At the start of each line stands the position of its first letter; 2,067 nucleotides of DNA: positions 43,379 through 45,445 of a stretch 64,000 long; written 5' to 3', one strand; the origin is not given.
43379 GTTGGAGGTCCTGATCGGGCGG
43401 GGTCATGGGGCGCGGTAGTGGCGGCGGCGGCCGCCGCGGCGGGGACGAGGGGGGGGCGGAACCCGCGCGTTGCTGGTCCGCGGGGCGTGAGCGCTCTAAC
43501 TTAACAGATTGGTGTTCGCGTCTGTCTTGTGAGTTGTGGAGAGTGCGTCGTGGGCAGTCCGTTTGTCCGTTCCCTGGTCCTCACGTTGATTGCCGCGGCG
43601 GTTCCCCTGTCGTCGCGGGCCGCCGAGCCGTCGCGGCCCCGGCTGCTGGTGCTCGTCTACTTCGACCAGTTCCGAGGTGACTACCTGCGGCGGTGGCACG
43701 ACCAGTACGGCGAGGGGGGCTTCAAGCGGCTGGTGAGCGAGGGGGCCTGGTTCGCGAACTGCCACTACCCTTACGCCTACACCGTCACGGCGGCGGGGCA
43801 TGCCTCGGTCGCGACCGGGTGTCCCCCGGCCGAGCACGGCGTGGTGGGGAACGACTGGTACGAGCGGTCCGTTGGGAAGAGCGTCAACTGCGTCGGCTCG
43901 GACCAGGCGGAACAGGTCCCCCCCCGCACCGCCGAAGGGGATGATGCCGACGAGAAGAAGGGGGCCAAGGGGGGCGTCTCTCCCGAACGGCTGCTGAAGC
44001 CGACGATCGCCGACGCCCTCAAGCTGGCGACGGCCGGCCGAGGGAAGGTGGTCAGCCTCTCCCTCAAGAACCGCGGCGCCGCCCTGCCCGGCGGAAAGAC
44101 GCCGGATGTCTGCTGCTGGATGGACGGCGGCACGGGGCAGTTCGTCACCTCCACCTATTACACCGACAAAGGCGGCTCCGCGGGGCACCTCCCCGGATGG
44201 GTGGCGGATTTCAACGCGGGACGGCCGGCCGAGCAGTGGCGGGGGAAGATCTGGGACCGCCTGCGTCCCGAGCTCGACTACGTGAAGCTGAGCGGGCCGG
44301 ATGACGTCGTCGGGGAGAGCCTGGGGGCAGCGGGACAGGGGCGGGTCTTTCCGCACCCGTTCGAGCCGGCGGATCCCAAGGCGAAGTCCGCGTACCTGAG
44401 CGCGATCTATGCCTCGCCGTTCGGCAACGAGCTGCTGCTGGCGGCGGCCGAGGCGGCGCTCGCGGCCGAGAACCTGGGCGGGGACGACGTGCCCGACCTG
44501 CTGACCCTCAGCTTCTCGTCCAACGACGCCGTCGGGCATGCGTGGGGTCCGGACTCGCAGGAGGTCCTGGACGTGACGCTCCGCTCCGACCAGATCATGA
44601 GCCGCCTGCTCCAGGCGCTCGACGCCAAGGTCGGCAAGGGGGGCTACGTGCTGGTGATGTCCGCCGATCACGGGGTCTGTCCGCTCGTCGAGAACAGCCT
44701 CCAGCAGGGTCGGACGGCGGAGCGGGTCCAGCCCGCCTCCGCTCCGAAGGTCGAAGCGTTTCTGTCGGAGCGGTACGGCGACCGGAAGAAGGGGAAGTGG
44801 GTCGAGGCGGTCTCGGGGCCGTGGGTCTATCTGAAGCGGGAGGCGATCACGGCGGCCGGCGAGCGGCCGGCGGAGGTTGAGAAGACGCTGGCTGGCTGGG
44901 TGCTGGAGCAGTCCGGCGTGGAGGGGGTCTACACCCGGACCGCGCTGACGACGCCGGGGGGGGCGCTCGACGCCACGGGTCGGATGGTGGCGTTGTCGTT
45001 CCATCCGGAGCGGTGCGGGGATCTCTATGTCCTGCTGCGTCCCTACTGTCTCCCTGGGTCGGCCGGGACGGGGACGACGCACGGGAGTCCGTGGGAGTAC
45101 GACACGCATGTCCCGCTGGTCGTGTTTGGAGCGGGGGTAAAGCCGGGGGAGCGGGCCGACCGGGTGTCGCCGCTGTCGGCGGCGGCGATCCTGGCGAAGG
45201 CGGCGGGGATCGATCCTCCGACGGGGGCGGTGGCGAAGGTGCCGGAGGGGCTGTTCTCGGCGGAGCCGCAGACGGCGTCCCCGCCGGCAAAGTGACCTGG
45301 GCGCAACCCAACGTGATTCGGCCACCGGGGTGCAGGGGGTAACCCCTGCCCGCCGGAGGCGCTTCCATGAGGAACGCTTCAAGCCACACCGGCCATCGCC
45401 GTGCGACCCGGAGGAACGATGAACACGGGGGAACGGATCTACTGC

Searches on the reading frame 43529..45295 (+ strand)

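Call 83: search_protein_families(library=pfam, proteins=[window:43529-45295:+], max_evalue=0.00001)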
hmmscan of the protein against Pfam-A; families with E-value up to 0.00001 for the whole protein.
window:43529-45295:+ (588 aa): 1 family
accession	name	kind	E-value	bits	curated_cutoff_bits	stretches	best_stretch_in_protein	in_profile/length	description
PF01663.27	Phosphodiest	-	4.2e-36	125.7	23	1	40-461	1-282/342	Type I phosphodiesterase / nucleotide pyrophosphatase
